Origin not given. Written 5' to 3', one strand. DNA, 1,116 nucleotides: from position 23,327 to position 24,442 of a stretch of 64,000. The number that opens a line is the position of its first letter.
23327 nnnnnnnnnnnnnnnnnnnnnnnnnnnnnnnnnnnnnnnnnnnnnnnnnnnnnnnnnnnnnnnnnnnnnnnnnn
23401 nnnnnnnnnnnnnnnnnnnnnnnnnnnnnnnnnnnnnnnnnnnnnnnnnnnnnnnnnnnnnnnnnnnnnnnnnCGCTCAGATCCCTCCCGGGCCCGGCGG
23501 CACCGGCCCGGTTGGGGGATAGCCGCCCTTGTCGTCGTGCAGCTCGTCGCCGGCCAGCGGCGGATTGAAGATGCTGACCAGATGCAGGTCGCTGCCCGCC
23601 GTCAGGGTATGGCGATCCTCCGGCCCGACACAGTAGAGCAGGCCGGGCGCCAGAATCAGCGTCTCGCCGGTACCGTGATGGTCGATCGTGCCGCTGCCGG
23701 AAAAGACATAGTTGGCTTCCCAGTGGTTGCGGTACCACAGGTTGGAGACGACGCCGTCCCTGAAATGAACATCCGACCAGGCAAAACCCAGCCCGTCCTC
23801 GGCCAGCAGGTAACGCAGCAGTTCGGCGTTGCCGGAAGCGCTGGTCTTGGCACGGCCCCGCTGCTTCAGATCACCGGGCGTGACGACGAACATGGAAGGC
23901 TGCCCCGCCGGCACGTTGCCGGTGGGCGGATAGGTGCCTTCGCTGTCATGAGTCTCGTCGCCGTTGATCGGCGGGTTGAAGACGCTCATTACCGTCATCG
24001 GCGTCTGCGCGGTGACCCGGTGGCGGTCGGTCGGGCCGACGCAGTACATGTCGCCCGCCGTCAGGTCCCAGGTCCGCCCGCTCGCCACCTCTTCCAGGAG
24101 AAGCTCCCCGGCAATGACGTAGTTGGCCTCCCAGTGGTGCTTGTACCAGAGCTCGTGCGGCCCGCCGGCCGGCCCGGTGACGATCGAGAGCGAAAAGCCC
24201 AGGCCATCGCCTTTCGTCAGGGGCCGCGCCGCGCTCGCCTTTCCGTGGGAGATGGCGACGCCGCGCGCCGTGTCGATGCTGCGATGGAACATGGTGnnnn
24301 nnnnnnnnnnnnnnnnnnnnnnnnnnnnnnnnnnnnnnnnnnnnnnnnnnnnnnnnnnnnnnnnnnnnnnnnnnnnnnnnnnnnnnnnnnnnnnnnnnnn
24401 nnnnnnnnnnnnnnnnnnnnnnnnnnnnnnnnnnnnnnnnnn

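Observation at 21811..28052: Operon of six tandem genes, each encoding a fused double ectoine-synthase (EctC)-like cupin: 12 EctC domains in a row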

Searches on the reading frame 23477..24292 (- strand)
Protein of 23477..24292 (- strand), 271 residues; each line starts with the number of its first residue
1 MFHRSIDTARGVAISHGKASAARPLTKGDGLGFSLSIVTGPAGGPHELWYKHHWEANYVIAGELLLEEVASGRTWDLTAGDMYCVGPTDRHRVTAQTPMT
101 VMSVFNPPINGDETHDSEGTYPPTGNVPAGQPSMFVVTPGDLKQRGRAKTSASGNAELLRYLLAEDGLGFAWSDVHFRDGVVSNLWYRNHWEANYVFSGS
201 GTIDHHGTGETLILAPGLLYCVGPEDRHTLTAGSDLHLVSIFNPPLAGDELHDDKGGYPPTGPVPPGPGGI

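Call 4: search_protein_families(library=pfam, proteins=[window:23477-24292:-], max_evalue=0.01)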
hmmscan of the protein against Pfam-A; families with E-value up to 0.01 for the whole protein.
window:23477-24292:- (271 aa): 3 families
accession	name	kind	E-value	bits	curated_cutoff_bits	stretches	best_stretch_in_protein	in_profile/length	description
PF06339.18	Ectoine_synth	-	3.9e-64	215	27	2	15-123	17-125/127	Ectoine synthase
PF07883.17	Cupin_2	-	1.9e-11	44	27.2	1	41-105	6-70/70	Cupin domain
PF02311.25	AraC_binding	-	0.00086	19.5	21.1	0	58-107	28-78/135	AraC-like ligand binding domain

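Call 5: search_protein_families(library=ncbifam, proteins=[window:23477-24292:-], max_evalue=0.01)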
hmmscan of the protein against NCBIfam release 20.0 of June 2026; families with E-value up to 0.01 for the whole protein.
window:23477-24292:- (271 aa): 2 families
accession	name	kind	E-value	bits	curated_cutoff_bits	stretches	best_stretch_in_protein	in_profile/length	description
NF009806.0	PRK13290.1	subfamily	6.8e-64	213.7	128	2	134-260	1-125/130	ectoine synthase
TIGR03890.1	nif11_cupin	hypoth_equivalog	0.0002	21.1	159.45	1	37-98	98-160/171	Nif11 domain/cupin domain-containing protein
